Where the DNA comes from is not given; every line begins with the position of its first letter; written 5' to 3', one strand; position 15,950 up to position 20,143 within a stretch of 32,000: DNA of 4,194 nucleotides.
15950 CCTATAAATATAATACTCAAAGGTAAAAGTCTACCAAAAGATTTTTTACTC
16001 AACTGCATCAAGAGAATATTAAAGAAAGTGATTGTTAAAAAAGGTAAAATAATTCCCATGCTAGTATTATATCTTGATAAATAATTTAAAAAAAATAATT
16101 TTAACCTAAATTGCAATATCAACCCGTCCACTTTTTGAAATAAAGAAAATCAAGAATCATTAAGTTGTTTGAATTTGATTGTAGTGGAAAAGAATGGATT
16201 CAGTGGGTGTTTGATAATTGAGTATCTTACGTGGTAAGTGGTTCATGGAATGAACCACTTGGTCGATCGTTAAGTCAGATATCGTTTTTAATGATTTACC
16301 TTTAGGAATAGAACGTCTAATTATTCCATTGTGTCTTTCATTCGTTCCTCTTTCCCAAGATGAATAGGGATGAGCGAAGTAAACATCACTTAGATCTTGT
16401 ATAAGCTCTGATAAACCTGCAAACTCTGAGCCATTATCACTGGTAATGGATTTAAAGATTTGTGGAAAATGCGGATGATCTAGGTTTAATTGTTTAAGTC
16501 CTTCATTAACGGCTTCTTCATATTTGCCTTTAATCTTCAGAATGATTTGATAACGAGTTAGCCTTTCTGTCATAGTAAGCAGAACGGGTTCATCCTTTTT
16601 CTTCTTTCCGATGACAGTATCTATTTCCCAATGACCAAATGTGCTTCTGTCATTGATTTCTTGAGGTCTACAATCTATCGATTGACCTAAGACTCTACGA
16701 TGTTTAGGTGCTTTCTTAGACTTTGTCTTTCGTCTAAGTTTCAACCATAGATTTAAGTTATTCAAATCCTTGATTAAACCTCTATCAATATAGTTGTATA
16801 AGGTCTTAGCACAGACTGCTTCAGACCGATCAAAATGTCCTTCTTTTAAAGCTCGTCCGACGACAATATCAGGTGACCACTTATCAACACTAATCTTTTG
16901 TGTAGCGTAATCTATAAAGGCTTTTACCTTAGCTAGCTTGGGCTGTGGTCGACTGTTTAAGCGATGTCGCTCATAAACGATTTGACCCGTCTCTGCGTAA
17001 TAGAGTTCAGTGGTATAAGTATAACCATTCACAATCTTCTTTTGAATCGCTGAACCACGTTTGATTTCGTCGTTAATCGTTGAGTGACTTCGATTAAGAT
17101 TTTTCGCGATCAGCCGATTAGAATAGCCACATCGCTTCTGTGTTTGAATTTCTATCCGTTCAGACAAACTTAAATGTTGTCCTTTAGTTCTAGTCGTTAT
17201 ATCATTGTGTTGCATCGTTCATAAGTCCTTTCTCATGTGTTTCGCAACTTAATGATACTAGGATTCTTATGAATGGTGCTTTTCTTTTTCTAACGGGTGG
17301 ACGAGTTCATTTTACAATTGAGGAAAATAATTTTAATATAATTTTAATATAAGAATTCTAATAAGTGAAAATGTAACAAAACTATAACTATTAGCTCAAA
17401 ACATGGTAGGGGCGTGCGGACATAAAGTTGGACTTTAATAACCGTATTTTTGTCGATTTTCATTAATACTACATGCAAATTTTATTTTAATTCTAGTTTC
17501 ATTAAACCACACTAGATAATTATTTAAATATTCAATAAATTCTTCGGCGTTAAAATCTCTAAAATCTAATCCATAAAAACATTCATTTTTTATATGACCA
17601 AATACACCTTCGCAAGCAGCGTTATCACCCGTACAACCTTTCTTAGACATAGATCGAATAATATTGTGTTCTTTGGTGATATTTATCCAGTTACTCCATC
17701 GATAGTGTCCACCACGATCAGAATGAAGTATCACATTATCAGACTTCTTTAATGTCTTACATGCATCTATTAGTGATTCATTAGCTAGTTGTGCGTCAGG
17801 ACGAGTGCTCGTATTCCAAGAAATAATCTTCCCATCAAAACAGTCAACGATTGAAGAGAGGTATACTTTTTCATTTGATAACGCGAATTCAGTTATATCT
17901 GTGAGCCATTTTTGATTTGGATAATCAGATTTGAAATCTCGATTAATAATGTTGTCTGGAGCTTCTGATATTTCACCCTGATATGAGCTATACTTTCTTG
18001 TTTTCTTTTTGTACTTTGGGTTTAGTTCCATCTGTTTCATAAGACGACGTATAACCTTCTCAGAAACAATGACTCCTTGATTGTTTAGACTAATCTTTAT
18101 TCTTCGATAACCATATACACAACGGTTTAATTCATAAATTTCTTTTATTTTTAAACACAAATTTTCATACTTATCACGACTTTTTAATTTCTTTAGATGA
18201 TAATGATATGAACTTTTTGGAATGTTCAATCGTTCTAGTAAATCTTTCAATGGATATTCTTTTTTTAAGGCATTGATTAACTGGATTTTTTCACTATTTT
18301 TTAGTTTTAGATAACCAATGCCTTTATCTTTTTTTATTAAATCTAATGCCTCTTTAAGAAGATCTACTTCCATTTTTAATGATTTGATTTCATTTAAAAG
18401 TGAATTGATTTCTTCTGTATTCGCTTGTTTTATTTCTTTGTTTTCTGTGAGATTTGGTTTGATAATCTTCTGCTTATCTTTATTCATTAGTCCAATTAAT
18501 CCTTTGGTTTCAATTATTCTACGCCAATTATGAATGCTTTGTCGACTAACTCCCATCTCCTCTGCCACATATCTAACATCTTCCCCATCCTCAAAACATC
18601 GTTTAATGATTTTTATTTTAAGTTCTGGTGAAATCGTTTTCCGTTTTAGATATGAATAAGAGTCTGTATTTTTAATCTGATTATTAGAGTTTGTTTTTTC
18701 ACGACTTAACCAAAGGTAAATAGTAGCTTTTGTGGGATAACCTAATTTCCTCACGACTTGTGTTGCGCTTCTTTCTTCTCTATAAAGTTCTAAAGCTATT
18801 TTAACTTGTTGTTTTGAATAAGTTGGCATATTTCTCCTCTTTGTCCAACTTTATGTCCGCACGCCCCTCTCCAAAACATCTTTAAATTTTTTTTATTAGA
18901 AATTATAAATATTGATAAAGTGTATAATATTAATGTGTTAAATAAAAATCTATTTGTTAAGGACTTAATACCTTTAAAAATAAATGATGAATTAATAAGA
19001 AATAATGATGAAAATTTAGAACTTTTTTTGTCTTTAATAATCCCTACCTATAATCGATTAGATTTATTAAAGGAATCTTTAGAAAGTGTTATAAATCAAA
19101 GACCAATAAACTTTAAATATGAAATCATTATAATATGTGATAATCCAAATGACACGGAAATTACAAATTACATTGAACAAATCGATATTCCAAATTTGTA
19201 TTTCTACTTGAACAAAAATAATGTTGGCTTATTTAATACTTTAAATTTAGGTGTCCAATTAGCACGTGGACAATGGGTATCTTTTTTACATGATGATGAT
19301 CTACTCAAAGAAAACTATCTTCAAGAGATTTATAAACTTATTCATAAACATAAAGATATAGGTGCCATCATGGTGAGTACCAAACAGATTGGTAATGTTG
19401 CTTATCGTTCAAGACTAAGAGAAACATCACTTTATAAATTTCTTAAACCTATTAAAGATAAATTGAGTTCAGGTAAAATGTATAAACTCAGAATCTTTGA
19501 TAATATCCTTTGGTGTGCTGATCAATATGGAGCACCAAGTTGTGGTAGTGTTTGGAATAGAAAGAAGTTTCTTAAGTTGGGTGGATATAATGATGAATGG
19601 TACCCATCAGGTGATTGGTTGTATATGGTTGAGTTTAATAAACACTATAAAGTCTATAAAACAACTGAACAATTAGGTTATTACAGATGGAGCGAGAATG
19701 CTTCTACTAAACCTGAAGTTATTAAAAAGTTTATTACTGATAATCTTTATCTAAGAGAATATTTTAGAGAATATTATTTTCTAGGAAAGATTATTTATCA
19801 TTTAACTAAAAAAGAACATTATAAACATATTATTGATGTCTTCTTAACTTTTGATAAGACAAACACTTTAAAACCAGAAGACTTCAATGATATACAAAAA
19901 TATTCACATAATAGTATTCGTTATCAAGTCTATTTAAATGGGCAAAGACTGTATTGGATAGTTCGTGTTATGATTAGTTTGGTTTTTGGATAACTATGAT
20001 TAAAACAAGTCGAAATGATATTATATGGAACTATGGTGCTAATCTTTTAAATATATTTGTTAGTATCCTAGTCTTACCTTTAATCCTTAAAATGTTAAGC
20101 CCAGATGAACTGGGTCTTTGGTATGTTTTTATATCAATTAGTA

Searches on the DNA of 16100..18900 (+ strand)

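Call 66: search_dna_similar(query=window:16100-18900:+, collection=plasmids, mode=distant, max_rows=8)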
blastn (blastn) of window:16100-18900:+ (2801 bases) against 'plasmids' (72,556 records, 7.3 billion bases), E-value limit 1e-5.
Records with a match: 49; places in all: 70; records where one place covers at least 80% of the query: 0.
Best place of each record, by identity: 60-80% 49.
By first word of the organism name: Lactobacillus 24; Enterococcus 13; Clostridium 5; Lactococcus 2; Bacillus 2; Pediococcus 1; Macrococcoides 1; Macrococcus 1.
By predicted mobility (MOB-suite, as given by PLSDB): non-mobilizable 31; mobilizable 13; conjugative 5.
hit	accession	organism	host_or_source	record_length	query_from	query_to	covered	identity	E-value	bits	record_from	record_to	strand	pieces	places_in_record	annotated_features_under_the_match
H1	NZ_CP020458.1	Lactobacillus amylolyticus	single cell,natually fermented tofu whey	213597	182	360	6%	71.9%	2e-14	90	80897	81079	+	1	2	IS30 family transposase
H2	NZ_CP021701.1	Lactobacillus johnsonii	Meleagris gallopavo,ileum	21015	182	362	6%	69.2%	3e-6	64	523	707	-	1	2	IS30 family transposase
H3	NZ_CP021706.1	Lactobacillus johnsonii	Meleagris gallopavo,ileum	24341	182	362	6%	69.2%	3e-6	64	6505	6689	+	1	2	IS30 family transposase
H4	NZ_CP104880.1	Lactobacillus amylovorus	Pig,Single cell,feces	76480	182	362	6%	68.6%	3e-6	64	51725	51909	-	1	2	IS30 family transposase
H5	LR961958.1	Enterococcus faecalis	-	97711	201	372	6%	72.1%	5e-16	95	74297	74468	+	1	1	record has no annotation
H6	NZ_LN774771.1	Lactococcus piscium MKFS47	cold-stored modified atmosphere ...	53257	183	357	6%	70.9%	3e-13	86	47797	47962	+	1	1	IS30 family transposase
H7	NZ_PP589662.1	Lactococcus sp.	Bacterial culture,Dairy environment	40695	183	357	6%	70.9%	3e-13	86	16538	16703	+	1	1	IS30 family transposase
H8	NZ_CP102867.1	Bacillus velezensis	tidal flat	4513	200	360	6%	75.8%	2e-20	109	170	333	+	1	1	IS30 family transposase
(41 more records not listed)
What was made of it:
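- Tried and rejected: Taxonomy from the IS elements: only remote IS30 matches in Bacillota plasmids (call 66).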

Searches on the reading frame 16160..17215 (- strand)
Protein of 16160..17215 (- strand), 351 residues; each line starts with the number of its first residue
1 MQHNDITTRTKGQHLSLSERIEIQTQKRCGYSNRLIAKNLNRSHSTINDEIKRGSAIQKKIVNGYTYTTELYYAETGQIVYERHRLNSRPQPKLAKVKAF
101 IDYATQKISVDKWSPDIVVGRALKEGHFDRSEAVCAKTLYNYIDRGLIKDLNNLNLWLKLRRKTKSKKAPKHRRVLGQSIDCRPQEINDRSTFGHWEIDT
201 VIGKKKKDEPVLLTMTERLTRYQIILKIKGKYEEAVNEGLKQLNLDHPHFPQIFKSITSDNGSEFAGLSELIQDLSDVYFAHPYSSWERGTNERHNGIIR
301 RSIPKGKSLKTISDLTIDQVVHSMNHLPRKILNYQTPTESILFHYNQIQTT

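Call 7: search_protein_families(library=pfam, proteins=[window:16160-17215:-], max_evalue=0.001)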
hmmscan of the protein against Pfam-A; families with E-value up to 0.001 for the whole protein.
window:16160-17215:- (351 aa): 2 families
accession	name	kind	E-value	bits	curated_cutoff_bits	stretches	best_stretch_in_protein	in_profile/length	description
PF13936.12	HTH_38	-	4.9e-14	52.2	27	1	11-54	1-44/44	Helix-turn-helix domain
PF00665.32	rve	-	2.8e-05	24.7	32.6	1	193-273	5-88/102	Integrase core domain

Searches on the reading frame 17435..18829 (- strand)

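Call 7: search_protein_families(library=pfam, proteins=[window:17435-18829:-], max_evalue=0.001)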
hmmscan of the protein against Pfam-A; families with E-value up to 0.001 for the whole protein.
window:17435-18829:- (464 aa): 8 families
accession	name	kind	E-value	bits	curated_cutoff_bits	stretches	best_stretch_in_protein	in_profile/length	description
PF00665.32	rve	-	9.4e-18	64.8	32.6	1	304-398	4-100/102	Integrase core domain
PF13276.12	HTH_21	-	1.4e-15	57.7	28.1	1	226-276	8-59/60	HTH-like domain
PF13518.12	HTH_28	-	5.7e-11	42.8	25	1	71-117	2-47/52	Helix-turn-helix domain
PF01527.26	HTH_Tnp_1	-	7.6e-10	39.3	24.1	1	62-136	3-73/75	Transposase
PF13384.12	HTH_23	-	3.6e-08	33.4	24.6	0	77-114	12-49/50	Homeodomain-like domain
PF13551.12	HTH_29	-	2.6e-07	31.1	28.1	1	81-117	10-47/64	Winged helix-turn helix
PF13333.12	rve_2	-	6.2e-07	29.9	22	1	407-450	1-42/56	Integrase core domain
PF04967.18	HTH_10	-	0.00079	19.6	23.1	0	191-217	23-49/53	HTH DNA binding domain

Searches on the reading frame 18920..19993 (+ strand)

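Call 7: search_protein_families(library=pfam, proteins=[window:18920-19993:+], max_evalue=0.001)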
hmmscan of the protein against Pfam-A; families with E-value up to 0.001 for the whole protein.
window:18920-19993:+ (357 aa): 3 families
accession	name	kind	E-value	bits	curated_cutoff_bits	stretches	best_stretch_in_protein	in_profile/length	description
PF00535.33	Glycos_transf_2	-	1.8e-23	83.7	23.3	1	38-174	1-139/168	Glycosyl transferase family 2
PF13641.12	Glyco_tranf_2_3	-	3.3e-11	44.1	27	1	37-151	3-120/230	Glycosyltransferase like family 2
PF10111.15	Glyco_tranf_2_2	-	2.3e-09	37.6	27.3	1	39-299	2-253/276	Glycosyltransferase like family 2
